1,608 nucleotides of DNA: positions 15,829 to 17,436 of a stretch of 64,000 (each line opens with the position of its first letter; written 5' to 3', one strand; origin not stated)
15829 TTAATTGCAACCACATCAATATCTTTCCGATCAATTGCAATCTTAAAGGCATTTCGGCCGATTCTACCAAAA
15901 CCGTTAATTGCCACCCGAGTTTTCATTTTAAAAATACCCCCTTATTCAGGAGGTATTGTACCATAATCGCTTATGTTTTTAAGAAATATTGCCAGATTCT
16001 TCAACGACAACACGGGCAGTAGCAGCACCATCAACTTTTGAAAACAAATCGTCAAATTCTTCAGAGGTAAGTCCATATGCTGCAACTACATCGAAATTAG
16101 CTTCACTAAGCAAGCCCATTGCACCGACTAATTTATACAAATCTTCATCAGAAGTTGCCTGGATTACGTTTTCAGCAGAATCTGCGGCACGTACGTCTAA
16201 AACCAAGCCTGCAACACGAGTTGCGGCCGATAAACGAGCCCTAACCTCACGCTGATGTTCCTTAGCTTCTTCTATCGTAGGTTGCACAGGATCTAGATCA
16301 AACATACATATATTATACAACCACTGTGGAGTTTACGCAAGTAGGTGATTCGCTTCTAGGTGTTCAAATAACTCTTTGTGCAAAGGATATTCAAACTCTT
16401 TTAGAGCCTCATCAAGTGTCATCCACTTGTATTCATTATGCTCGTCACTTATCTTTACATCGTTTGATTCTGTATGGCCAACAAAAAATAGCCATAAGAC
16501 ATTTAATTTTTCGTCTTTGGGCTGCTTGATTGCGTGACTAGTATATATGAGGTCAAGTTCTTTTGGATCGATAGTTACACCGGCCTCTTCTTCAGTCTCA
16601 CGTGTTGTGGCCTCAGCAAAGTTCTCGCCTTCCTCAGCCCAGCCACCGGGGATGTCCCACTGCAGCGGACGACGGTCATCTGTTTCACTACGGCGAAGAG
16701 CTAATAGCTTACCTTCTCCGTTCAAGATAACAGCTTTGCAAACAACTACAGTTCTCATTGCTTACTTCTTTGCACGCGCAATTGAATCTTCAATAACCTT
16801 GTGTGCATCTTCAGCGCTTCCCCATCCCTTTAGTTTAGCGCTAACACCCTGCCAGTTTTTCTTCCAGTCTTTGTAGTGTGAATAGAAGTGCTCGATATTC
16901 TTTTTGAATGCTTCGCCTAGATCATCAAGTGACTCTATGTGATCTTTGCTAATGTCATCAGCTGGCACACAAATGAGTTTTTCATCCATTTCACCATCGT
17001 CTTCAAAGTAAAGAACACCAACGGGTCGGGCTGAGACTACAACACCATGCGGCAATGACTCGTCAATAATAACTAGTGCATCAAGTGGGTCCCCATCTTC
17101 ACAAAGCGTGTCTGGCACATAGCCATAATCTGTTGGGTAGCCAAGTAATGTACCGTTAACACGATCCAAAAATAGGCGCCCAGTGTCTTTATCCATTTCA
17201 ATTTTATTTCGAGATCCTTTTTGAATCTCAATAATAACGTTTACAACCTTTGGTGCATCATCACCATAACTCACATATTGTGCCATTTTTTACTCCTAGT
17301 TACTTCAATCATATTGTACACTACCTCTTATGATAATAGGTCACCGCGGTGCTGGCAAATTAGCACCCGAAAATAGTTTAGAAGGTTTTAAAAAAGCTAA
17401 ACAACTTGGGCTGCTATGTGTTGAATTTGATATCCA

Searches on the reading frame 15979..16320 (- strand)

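Call 94: search_protein_families(library=pfam, proteins=[window:15979-16320:-], max_evalue=0.1)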
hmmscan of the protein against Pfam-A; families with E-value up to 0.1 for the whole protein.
window:15979-16320:- (113 aa): 1 family
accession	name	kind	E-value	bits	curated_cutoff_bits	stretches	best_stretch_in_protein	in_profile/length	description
PF10642.14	Tom5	-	0.0011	19.3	26.1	1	6-37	1-31/46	Mitochondrial import receptor subunit or translocase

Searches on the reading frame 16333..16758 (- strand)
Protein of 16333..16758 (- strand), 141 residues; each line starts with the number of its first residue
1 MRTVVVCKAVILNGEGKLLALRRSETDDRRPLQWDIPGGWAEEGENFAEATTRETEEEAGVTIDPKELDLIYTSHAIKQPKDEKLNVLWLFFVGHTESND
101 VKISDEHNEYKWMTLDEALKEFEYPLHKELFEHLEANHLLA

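Call 94: search_protein_families(library=pfam, proteins=[window:16333-16758:-], max_evalue=0.1)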
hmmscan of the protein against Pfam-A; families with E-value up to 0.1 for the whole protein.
window:16333-16758:- (141 aa): 2 families
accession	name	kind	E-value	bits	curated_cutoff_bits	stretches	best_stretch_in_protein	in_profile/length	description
PF00293.34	NUDIX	-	1.2e-20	74.3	21.1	1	9-133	8-133/134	NUDIX domain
PF14815.12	NUDIX_4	-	0.0045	17.2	35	1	9-125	3-104/113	NUDIX domain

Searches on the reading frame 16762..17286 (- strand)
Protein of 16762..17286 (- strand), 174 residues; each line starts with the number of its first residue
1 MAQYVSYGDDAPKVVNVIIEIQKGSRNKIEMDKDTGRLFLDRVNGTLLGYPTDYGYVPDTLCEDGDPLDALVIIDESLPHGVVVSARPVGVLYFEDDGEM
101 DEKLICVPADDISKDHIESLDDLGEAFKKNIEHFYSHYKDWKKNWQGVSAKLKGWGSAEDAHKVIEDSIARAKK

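Call 94: search_protein_families(library=pfam, proteins=[window:16762-17286:-], max_evalue=0.1)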
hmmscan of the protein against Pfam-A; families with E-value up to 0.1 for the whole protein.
window:16762-17286:- (174 aa): 1 family
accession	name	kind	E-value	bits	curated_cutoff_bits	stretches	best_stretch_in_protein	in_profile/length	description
PF00719.24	Pyrophosphatase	-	4.9e-51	173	23.5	1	17-172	1-152/153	Inorganic pyrophosphatase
